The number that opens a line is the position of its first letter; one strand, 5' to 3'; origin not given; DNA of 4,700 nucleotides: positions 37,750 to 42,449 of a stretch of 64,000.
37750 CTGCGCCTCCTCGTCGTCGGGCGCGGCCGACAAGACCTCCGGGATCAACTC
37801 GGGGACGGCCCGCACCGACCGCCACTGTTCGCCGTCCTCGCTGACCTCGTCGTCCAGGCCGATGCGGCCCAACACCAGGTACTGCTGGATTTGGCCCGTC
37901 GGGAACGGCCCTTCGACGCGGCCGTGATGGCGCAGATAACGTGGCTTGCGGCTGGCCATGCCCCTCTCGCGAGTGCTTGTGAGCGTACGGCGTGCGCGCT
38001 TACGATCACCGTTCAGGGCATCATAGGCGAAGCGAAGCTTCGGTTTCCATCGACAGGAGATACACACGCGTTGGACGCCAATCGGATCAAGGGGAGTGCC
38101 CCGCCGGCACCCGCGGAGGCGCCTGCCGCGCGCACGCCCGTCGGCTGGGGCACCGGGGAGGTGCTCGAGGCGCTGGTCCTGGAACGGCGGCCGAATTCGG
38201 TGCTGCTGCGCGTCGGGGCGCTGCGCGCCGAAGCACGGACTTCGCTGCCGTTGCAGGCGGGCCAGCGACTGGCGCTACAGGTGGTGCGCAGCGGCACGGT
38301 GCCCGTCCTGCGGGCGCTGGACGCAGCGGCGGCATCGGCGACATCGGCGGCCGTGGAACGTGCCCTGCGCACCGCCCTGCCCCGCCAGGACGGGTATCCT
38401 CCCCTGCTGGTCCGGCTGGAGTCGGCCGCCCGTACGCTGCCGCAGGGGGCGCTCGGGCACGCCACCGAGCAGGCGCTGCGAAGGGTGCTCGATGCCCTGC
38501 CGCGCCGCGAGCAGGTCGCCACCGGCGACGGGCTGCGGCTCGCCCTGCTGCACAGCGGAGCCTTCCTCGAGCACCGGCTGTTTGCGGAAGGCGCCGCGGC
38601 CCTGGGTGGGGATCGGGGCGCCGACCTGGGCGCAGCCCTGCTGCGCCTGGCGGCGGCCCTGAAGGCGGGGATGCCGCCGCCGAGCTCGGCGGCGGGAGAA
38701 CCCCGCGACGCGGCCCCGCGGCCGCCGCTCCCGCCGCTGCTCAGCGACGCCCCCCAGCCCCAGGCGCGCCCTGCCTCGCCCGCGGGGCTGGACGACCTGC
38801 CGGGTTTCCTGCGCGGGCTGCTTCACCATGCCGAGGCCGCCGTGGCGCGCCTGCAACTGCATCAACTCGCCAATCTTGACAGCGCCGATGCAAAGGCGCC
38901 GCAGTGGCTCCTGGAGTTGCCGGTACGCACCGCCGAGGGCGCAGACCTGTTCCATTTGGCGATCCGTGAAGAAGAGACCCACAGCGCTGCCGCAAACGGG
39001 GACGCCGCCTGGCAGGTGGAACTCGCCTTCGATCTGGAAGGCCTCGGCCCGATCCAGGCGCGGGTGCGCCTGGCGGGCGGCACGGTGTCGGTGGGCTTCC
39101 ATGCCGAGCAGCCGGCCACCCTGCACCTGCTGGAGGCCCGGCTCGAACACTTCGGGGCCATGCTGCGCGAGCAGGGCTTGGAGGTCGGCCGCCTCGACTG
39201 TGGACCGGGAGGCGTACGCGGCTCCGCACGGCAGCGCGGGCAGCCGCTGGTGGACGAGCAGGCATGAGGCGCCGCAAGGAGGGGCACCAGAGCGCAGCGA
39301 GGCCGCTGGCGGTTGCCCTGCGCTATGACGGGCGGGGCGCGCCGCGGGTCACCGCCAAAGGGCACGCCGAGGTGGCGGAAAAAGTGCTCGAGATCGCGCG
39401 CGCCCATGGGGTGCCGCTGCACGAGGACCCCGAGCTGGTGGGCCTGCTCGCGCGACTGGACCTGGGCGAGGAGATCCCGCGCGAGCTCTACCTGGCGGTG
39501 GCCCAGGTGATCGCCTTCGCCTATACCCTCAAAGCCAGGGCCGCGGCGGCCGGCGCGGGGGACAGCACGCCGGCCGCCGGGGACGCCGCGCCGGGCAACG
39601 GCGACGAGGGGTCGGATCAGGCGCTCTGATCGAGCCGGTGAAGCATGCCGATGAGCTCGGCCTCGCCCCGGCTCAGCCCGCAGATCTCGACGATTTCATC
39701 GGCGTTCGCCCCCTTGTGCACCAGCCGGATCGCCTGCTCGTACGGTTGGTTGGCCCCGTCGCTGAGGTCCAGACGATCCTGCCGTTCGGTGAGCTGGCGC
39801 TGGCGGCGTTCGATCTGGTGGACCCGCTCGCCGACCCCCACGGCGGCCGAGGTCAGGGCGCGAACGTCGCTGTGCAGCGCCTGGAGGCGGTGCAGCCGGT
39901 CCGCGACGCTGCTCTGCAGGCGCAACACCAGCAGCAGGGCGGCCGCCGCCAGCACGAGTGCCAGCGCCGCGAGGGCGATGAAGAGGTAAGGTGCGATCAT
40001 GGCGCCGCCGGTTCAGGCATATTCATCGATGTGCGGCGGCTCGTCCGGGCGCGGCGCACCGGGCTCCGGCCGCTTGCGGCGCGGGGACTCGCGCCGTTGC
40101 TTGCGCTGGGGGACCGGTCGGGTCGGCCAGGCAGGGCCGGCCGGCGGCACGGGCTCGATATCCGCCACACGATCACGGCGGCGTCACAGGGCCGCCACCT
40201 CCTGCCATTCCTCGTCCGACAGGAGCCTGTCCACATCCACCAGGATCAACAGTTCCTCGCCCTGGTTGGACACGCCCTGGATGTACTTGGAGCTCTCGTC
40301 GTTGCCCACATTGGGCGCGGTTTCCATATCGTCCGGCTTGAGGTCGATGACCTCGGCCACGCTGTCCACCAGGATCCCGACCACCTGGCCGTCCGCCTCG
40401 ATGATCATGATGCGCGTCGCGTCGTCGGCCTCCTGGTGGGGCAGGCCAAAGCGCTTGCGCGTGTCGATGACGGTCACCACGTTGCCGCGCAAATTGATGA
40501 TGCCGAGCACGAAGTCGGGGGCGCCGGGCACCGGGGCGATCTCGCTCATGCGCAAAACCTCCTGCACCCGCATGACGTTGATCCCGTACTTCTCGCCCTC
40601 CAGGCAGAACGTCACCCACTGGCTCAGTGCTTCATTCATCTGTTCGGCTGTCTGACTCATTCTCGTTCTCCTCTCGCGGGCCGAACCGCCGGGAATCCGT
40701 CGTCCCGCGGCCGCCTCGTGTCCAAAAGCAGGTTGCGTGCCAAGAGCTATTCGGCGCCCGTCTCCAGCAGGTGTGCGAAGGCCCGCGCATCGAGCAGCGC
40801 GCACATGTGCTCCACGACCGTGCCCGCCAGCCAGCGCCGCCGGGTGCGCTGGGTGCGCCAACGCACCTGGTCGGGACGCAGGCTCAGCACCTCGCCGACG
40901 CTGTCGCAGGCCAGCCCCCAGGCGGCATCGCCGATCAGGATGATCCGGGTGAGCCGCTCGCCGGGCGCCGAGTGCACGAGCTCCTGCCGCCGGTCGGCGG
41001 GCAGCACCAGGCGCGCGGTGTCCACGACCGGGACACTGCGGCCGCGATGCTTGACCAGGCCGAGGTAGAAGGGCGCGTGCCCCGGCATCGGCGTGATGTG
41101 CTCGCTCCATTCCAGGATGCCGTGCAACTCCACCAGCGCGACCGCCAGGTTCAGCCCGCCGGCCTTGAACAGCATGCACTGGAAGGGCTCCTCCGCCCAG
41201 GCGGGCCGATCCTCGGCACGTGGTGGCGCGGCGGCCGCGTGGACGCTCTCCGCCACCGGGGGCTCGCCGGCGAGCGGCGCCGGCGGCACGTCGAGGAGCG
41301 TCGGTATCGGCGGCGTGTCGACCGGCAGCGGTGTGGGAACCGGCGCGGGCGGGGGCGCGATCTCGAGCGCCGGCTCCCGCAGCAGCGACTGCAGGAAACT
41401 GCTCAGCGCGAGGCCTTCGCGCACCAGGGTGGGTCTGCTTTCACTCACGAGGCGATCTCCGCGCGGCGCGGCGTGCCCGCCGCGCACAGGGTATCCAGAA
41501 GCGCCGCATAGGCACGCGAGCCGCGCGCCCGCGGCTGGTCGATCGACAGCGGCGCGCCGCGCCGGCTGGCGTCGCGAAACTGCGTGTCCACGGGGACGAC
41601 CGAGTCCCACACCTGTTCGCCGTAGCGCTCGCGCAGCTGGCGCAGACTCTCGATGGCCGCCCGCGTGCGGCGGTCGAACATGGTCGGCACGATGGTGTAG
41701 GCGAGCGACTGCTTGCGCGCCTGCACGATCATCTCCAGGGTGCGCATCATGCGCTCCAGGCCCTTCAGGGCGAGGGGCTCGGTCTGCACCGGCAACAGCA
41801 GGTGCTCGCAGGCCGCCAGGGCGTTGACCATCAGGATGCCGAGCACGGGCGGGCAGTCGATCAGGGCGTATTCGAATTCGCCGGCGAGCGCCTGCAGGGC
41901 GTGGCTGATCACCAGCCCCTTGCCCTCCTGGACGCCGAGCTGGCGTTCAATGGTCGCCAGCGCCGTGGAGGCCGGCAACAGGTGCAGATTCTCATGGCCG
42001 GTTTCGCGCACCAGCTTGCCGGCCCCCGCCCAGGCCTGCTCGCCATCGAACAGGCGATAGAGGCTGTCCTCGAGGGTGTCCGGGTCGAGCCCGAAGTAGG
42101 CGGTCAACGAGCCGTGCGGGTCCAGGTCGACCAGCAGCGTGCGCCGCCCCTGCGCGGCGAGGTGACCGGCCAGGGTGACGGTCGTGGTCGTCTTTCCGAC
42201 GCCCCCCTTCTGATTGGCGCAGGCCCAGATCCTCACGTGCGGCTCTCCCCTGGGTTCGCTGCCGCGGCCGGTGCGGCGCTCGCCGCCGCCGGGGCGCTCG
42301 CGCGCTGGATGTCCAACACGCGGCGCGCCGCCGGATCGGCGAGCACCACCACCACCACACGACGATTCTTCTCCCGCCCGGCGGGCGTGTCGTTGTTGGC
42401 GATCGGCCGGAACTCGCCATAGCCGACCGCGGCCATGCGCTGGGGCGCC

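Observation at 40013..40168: Hidden microprotein ending HIDEYA: a possible FliK-tail mimic inside the chemotaxis operon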

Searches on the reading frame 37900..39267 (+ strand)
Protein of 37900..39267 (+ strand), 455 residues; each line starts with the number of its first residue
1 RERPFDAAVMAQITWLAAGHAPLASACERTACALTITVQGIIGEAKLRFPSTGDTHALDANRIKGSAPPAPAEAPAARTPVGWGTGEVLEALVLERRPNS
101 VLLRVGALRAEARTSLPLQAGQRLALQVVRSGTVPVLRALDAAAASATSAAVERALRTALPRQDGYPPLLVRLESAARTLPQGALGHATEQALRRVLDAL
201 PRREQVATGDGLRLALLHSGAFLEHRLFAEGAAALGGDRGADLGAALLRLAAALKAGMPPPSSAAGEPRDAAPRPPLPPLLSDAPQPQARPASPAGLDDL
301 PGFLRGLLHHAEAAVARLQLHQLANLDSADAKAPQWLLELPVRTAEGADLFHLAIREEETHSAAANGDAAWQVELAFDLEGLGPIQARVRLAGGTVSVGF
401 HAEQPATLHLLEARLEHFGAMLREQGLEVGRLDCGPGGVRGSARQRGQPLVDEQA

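Call 5: search_protein_families(library=pfam, proteins=[window:37900-39267:+], max_evalue=0.01)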
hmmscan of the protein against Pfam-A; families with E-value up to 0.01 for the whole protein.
window:37900-39267:+ (455 aa): 1 family
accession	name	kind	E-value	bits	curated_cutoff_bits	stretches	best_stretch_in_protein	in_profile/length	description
PF02120.21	Flg_hook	-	3.8e-17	62.3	29.8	1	364-437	6-79/85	Flagellar hook-length control protein FliK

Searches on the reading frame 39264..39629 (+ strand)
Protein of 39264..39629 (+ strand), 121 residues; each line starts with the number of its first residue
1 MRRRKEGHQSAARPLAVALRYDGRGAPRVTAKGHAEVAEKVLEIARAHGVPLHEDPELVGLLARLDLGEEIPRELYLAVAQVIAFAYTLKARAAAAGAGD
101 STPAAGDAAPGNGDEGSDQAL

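Call 5: search_protein_families(library=pfam, proteins=[window:39264-39629:+], max_evalue=0.01)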
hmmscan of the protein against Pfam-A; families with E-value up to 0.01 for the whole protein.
window:39264-39629:+ (121 aa): 1 family
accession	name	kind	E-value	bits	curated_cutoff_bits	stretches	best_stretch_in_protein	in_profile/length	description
PF01312.24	Bac_export_2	-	8.7e-19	68.4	24.4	1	15-85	261-334/335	FlhB HrpN YscU SpaS Family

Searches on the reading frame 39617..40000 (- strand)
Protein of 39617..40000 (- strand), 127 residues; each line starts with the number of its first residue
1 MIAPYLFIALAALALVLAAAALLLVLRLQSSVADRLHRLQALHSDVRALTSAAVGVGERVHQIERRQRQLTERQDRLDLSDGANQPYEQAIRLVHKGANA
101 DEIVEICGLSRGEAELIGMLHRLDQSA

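Call 5: search_protein_families(library=pfam, proteins=[window:39617-40000:-], max_evalue=0.01)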
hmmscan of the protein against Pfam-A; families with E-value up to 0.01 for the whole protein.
window:39617-40000:- (127 aa): 1 family
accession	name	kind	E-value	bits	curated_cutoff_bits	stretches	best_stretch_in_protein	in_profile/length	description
PF10975.14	DUF2802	-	1.8e-23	82.9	33.5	1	55-122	1-68/68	Protein of unknown function (DUF2802)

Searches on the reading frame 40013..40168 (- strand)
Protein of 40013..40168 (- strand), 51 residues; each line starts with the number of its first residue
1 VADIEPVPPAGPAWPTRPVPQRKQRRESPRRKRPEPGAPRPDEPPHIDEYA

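Call 5: search_protein_families(library=pfam, proteins=[window:40013-40168:-], max_evalue=0.01)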
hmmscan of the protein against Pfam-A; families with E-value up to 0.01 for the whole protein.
window:40013-40168:- (51 aa): 0 families

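Call 18: search_protein_families(library=ncbifam, proteins=[window:40016-40168:-], max_evalue=10)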
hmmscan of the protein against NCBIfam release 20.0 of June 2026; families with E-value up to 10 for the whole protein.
seq(51 aa): 0 families

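Call 19: search_protein_families(library=pfam, proteins=[window:40016-40168:-], max_evalue=10)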
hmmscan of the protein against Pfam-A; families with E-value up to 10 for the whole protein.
seq(51 aa): 0 families

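Call 20: find_homologous_proteins(query=window:40013-40168:-, max_evalue=10)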
Query window:40013-40168:-: no candidate shares three 5-residue words with the query. No homologue found.

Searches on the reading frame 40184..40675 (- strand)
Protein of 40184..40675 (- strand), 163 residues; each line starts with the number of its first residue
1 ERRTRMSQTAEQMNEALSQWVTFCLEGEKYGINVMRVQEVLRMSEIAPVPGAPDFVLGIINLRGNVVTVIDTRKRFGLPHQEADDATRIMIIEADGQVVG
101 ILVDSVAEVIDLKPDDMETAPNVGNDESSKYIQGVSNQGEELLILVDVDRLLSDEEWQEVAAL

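Call 5: search_protein_families(library=pfam, proteins=[window:40184-40675:-], max_evalue=0.01)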
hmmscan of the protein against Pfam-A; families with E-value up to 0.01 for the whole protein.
window:40184-40675:- (163 aa): 1 family
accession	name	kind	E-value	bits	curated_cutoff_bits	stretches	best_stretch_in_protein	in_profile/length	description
PF01584.24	CheW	-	4.7e-42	143.3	23.5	1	19-155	1-137/138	CheW-like domain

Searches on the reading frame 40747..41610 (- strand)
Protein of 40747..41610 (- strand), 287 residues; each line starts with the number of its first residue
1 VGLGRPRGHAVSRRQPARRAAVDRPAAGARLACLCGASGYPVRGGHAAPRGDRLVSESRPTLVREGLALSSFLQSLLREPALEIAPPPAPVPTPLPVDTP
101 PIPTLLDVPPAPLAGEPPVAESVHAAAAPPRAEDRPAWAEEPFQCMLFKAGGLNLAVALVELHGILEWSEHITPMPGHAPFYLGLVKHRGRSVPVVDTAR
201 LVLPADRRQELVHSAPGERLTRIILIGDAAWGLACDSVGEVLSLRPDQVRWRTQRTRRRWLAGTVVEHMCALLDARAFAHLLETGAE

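Call 5: search_protein_families(library=pfam, proteins=[window:40747-41610:-], max_evalue=0.01)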
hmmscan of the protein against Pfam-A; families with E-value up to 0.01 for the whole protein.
window:40747-41610:- (287 aa): 1 family
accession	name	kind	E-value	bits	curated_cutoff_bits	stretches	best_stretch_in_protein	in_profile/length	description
PF01584.24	CheW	-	6.1e-16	58.7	23.5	1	144-279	1-134/138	CheW-like domain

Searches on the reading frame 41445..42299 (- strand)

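Call 5: search_protein_families(library=pfam, proteins=[window:41445-42299:-], max_evalue=0.01)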
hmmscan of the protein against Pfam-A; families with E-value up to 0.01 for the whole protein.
window:41445-42299:- (284 aa): 10 families
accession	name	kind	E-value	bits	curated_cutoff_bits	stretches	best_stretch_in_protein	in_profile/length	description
PF13614.12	AAA_31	-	3.6e-43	148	27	1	23-199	2-175/177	AAA domain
PF01656.29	CbiA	-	2.6e-23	82.7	25.4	1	26-250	2-124/125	CobQ/CobB/MinD/ParA nucleotide binding domain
PF06564.18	CBP_BcsQ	-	7.4e-11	42.5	21.3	1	31-175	10-149/234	Cellulose biosynthesis protein BcsQ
PF10609.15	ParA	-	2.1e-09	37.6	27.1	1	26-269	7-243/246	NUBPL iron-transfer P-loop NTPase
PF02374.21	ArsA_ATPase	-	1.9e-07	31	24.3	1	31-71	9-49/305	Anion-transporting ATPase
PF09140.17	MipZ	-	6.7e-06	26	20.7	1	27-69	5-48/262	ATPase MipZ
PF07015.17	VirC1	-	5.6e-05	23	24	1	25-67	4-46/231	VirC1 protein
PF00142.24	Fer4_NifH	-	0.00043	20.3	25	1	30-66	7-43/271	4Fe-4S iron sulfur cluster binding proteins, NifH/frxC family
PF16575.11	CLP1_P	-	0.0037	17.5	26.6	0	33-61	4-32/188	mRNA cleavage and polyadenylation factor CLP1 P-loop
PF03029.23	ATP_bind_1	-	0.0078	16.5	27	0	33-68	6-41/240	Conserved hypothetical ATP binding protein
